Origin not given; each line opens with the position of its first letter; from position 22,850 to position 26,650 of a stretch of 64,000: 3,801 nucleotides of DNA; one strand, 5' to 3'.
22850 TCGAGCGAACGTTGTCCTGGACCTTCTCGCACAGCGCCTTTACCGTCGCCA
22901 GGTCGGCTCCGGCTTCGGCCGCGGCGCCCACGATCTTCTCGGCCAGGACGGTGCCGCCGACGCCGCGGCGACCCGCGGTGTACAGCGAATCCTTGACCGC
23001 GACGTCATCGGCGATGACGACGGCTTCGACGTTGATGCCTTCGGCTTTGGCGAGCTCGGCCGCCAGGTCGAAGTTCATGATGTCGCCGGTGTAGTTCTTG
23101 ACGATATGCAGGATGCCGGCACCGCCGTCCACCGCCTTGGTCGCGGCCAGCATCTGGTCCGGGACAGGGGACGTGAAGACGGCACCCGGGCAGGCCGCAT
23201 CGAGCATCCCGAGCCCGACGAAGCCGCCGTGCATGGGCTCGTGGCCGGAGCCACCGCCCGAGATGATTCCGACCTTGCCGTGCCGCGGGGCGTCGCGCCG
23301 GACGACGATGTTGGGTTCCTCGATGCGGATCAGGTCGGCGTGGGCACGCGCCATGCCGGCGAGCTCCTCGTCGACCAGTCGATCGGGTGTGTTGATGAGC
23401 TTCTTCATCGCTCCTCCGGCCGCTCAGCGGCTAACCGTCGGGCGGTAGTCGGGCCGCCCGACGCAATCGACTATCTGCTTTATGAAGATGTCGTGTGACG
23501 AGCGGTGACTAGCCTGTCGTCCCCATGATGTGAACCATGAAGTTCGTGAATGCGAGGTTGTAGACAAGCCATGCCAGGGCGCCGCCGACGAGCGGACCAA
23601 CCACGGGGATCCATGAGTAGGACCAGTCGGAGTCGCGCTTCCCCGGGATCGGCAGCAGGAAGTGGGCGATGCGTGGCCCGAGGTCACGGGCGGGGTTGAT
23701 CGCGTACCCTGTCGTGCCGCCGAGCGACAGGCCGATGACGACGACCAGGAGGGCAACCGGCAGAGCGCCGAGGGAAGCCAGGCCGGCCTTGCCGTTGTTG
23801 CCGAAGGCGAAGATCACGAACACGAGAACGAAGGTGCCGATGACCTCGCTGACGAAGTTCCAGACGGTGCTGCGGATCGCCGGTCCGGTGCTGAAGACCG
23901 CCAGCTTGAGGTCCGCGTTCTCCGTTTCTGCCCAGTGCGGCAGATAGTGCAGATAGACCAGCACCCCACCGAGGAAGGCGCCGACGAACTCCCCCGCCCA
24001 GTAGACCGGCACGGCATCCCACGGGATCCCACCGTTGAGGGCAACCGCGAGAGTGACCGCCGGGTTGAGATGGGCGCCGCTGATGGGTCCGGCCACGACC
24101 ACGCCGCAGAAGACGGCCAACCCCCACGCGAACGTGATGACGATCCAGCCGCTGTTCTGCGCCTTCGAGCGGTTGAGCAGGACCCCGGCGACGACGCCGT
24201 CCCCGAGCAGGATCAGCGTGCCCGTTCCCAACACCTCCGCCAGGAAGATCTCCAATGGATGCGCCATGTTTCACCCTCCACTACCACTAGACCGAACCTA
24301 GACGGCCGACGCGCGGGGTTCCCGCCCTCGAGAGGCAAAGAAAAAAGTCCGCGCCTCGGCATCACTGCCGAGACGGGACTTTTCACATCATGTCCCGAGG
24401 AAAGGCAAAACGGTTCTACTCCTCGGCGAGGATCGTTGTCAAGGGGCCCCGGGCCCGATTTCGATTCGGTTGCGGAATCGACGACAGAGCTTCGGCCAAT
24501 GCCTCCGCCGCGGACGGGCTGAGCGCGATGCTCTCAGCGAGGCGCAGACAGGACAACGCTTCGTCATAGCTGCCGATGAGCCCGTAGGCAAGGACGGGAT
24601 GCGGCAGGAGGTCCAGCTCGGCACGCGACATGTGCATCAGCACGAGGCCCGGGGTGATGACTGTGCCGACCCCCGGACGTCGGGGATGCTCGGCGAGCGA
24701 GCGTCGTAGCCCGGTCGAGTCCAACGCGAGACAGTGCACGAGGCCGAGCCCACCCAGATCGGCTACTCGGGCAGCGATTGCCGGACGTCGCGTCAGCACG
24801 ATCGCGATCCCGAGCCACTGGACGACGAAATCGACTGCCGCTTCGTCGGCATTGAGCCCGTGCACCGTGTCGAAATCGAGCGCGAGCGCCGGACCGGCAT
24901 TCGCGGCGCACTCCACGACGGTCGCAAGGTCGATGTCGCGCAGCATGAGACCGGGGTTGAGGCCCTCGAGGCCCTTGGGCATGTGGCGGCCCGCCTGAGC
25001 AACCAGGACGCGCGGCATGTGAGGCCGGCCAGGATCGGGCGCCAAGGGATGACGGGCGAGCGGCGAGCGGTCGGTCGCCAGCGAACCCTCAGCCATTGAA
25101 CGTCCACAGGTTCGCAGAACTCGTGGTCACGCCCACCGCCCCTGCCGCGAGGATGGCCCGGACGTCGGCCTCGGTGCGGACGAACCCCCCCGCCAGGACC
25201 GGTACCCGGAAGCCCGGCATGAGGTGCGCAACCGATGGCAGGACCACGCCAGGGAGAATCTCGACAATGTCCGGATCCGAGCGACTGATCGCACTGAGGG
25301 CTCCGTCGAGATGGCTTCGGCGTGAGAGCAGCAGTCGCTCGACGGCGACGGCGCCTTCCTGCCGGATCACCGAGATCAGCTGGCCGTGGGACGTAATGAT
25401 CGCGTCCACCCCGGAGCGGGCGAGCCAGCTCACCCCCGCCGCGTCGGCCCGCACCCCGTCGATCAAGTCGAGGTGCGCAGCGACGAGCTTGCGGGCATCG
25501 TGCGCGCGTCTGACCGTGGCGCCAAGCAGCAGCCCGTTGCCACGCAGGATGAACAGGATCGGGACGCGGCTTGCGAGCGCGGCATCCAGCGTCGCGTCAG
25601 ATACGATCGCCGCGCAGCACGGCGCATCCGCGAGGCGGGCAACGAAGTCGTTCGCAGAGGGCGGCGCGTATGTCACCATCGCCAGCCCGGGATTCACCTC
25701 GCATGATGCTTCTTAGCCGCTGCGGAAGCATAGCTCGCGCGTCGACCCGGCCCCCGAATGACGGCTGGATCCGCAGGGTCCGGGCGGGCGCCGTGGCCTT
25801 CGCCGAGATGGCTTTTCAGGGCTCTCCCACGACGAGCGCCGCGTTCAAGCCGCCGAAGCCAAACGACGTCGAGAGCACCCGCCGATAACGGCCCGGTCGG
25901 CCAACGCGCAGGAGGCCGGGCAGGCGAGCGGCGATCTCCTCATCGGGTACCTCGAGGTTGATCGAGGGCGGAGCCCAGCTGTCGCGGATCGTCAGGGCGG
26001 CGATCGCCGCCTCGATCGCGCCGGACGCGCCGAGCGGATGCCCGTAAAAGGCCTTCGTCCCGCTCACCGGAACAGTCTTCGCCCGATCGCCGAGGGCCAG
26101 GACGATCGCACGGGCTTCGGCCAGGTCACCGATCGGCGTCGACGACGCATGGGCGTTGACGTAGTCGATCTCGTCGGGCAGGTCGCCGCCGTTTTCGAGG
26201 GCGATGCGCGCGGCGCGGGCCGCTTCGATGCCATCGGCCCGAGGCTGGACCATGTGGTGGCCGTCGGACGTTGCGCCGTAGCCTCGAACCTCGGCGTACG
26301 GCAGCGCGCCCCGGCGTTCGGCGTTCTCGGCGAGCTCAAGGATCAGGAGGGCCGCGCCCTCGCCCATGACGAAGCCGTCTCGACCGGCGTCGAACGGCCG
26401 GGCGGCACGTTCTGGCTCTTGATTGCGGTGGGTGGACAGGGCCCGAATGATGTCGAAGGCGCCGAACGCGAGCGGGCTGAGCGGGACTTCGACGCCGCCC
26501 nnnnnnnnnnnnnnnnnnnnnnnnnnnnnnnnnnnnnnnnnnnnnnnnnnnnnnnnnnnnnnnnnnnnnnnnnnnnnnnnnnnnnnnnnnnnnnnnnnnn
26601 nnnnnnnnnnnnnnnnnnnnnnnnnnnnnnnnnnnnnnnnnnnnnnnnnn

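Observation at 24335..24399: Terminator / antiterminator alternative structures in the glpF leader, placed where a GlpP target would be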

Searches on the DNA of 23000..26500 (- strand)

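Call 5: search_rna_families(source=window, start=23000, end=26500, threshold=evalue, max_evalue=10)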
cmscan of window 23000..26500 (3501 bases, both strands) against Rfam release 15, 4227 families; matches with E-value up to 10: 4.
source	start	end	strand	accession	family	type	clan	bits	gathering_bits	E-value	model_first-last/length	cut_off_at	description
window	23395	23468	+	RF01811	PtaRNA1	Gene; antitoxin;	-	20.5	47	0.82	1-72/72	no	Plasmid transferred anti-sense RNA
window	25474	25546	-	RF03808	mir-3957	Gene; miRNA;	-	20.2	84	2.6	1-77/77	no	mir-3957 microRNA precursor family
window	23307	23409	+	RF04012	MIR7532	Gene; miRNA;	-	19.3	100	8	1-106/106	no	MIR7532 microRNA precursor family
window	25868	25944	-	RF04005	mir-4599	Gene; miRNA;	-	16.1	100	6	1-82/82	no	mir-4599 microRNA precursor family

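Call 35: build_rna_model(alignment_id=A3)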
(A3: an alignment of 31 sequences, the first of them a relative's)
Model R1 built from alignment A3 (31 sequences, 87 columns); structure: RNAalifold consensus.
model positions 79; base pairs 15; branch points 0; effective number of sequences 3.13; information 0.717 bits per position. Calibrated on 0.2 Mb of random sequence (short: E-values are rough).
structure used (alignment columns):
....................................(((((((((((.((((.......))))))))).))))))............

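Call 36: search_with_rna_model(model_id=R1, sources=[window, L007, L008, L009, L010, L011, L012, L013, L014, L015, L016, L017, L018, L019, L020, L021, L022, L023, L024, L025, L026, L027, L028, L029, L030, L031, L032, L033, L034, L035, L036, L037, L038, L039, L040, L041, L042, L043, L044, L045, L046, L047, L048, L049, L050, L051, L052, L053, L054, L055, L056, L057, L058, L059, L060, L061, L062, L063, L064, L065], max_evalue=10)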
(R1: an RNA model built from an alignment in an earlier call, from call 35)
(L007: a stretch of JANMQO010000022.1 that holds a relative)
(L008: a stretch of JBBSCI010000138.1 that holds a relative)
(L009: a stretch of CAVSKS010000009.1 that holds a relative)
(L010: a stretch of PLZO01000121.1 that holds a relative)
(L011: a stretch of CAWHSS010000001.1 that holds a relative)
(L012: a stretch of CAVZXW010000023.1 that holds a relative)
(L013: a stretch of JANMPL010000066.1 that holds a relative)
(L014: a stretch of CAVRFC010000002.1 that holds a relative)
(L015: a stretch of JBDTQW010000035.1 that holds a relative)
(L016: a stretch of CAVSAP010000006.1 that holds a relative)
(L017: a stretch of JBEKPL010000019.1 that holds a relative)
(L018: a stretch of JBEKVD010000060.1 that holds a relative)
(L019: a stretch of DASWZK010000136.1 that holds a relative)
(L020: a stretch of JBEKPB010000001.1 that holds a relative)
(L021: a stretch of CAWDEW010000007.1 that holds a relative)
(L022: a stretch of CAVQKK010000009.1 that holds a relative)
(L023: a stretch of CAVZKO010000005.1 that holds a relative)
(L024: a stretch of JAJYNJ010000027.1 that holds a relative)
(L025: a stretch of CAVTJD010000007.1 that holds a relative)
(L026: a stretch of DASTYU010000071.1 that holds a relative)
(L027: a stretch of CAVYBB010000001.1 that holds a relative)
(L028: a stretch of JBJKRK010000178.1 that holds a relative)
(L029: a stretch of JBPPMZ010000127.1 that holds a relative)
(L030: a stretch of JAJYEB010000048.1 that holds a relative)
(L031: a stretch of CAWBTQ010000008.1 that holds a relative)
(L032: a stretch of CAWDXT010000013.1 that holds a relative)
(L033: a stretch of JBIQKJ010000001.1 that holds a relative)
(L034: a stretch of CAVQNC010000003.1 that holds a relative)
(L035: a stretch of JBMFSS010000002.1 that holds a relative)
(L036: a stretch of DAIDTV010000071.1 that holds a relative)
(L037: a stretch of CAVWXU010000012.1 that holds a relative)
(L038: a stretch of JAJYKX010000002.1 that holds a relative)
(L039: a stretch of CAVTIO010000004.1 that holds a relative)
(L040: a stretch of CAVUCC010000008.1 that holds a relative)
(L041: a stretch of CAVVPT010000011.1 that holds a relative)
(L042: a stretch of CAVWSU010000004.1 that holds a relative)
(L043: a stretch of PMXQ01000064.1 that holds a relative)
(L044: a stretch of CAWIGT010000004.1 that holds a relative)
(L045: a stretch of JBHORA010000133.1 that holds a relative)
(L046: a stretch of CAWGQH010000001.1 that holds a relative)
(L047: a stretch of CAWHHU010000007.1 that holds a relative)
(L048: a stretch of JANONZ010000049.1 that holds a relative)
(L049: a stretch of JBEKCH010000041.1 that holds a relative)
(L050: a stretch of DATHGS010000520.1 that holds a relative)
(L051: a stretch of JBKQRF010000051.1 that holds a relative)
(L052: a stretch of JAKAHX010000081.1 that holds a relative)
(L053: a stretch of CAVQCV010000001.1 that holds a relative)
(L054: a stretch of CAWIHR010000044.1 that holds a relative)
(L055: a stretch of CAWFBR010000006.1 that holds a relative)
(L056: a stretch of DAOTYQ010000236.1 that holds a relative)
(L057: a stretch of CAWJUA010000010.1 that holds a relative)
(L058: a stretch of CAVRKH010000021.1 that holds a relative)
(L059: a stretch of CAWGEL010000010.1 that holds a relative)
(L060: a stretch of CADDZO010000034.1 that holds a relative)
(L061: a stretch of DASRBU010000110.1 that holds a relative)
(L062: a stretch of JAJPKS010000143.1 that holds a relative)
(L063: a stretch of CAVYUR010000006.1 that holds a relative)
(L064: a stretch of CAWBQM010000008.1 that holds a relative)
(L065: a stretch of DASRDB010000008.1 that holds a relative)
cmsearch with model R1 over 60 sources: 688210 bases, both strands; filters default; matches with E-value up to 10: 95.
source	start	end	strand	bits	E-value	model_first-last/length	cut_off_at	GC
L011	6598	6676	+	96.7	2.8e-21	1-79/79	no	0.58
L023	6606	6684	+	96.1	4e-21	1-79/79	no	0.59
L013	1899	1977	+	95.6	5.3e-21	1-79/79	no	0.58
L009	8140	8218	+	95.6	5.3e-21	1-79/79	no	0.59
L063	6615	6693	+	94.9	7.6e-21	1-79/79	no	0.59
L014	6625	6703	+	94.8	8.5e-21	1-79/79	no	0.58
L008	6619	6697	+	92.9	2.5e-20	1-79/79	no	0.57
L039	6619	6697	+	92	4.1e-20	1-79/79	no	0.56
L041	6620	6698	+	90.9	8e-20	1-79/79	no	0.58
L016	6646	6724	+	90.2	1.2e-19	1-79/79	no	0.57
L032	6641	6719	+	89.8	1.5e-19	1-79/79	no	0.57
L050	996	1074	+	89.8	1.5e-19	1-79/79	no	0.62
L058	6621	6699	+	89.5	1.8e-19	1-79/79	no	0.57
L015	6646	6724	+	88.7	2.8e-19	1-79/79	no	0.63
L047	6614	6692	+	88.3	3.5e-19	1-79/79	no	0.58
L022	6615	6693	+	87.5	5.4e-19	1-79/79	no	0.57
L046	6564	6642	+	87.3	6.1e-19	1-79/79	no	0.57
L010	6671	6750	+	85.5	1.8e-18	1-79/79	no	0.54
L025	6608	6686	+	85.4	1.8e-18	1-79/79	no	0.56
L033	6662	6740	+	85.2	2e-18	1-79/79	no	0.58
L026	6657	6735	+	84.3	3.4e-18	1-79/79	no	0.56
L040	6537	6615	+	83.9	4.4e-18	1-79/79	no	0.56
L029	4010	4089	+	83.8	4.7e-18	1-79/79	no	0.56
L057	6619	6698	+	83.6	5.3e-18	1-79/79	no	0.6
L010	3552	3630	+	82.7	8.7e-18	1-79/79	no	0.58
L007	6649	6727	+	82.5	1e-17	1-79/79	no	0.58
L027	6634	6713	+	78.9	7.8e-17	1-79/79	no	0.6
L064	6488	6566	+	69.9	1.3e-14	1-79/79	no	0.54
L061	2042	2119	+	58.3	1.1e-11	1-79/79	no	0.55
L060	2679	2757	+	55.9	4.2e-11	1-79/79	no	0.67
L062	6458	6534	+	52.3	3.4e-10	1-79/79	no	0.57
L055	1426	1504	+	48.4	3.3e-09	1-79/79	no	0.53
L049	6734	6811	+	43.8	4.6e-08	1-79/79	no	0.55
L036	4000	4074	+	38.5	9.4e-07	1-79/79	no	0.64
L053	6684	6763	+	37.4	1.8e-06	1-79/79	no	0.56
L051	6618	6693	+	37.2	2e-06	1-79/79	no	0.62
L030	4473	4547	+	36.9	2.4e-06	1-79/79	no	0.65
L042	6518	6593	+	36.7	2.6e-06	1-79/79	no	0.61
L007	6675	6753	-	36.7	2.8e-06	1-79/79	no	0.56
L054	6621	6696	+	36.5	3e-06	1-79/79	no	0.63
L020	6688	6763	+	36.1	3.8e-06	1-79/79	no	0.58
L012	6627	6702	+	36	4.1e-06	1-79/79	no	0.62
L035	6596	6669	+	35.9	4.2e-06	1-79/79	no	0.65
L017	6688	6763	+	35.9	4.3e-06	1-79/79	no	0.53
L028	1441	1516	+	35.5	5.3e-06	1-79/79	no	0.59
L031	6687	6761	+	35.3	6e-06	1-79/79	no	0.56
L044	6676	6751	+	35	7e-06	1-79/79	no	0.57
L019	1747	1822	+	34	1.3e-05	1-79/79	no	0.51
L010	6698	6773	-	32.7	2.8e-05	1-79/79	no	0.61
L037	6672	6747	+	32.6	2.8e-05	1-79/79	no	0.64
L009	8166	8240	-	32.5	3e-05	1-79/79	no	0.61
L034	6609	6683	+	32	4.2e-05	1-79/79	no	0.57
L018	4455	4530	+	31.7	4.9e-05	1-79/79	no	0.57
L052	2170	2243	+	30.5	9.8e-05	1-79/79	no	0.66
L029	4036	4112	-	30.2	0.00012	1-79/79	no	0.61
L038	4897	4971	+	30.1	0.00012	1-79/79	no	0.65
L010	3578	3652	-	28.9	0.00024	1-79/79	no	0.55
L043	6620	6698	+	28.8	0.00025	1-79/79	no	0.59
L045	6717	6796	+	28.2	0.00035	1-79/79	no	0.62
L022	6641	6715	-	28.1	0.00039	1-79/79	no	0.61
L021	6631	6707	+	28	0.0004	1-79/79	no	0.62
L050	1022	1097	-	27.7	0.00049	1-79/79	no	0.62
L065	5783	5862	+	26.8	0.00083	1-79/79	no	0.43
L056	2041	2120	+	26.5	0.00094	1-79/79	no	0.65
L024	6591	6667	+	26.4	0.001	1-79/79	no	0.58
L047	6640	6716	-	26.4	0.001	1-79/79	no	0.58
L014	6651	6731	-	25.3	0.0019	1-79/79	no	0.62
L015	6680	6716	-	24.7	0.0027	35-71/79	no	0.68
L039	6645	6722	-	24.4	0.0032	1-79/79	no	0.59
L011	6624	6696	-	24.2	0.0036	1-79/79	no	0.63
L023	6632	6712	-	24.2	0.0037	1-79/79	no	0.62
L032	6667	6742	-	24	0.004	1-79/79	no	0.58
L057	6645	6720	-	21.5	0.017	1-79/79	no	0.67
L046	6590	6668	-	21.4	0.018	1-79/79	no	0.54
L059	6548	6626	+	21.1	0.022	1-79/79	no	0.58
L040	6563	6639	-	19.7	0.047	1-79/79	no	0.58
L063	6641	6714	-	19.7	0.049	1-79/79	no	0.62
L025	6634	6712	-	19.6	0.05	1-79/79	no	0.58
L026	6691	6727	-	19.5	0.055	35-71/79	no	0.62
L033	6696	6732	-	19.5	0.055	35-71/79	no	0.62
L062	6483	6560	-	19.1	0.068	1-79/79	no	0.62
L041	6654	6690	-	18.9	0.075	35-71/79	no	0.62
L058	6655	6691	-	18.9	0.075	35-71/79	no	0.62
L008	6645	6718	-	18.5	0.094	1-79/79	no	0.58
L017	6715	6784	-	18.3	0.11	1-79/79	no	0.57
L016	6680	6716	-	18.3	0.11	35-71/79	no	0.65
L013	1933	1969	-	18.3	0.11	35-71/79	no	0.65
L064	6514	6590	-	17.9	0.13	1-79/79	no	0.57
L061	2076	2111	-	17.5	0.17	35-71/79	no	0.58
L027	6660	6735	-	14.7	0.85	1-79/79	no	0.66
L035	6635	6661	-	12.1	3.7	39-67/79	no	0.81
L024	2207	2245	+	11.7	4.9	39-67/79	no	0.74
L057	1604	1670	+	11.1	6.9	1-79/79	no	0.69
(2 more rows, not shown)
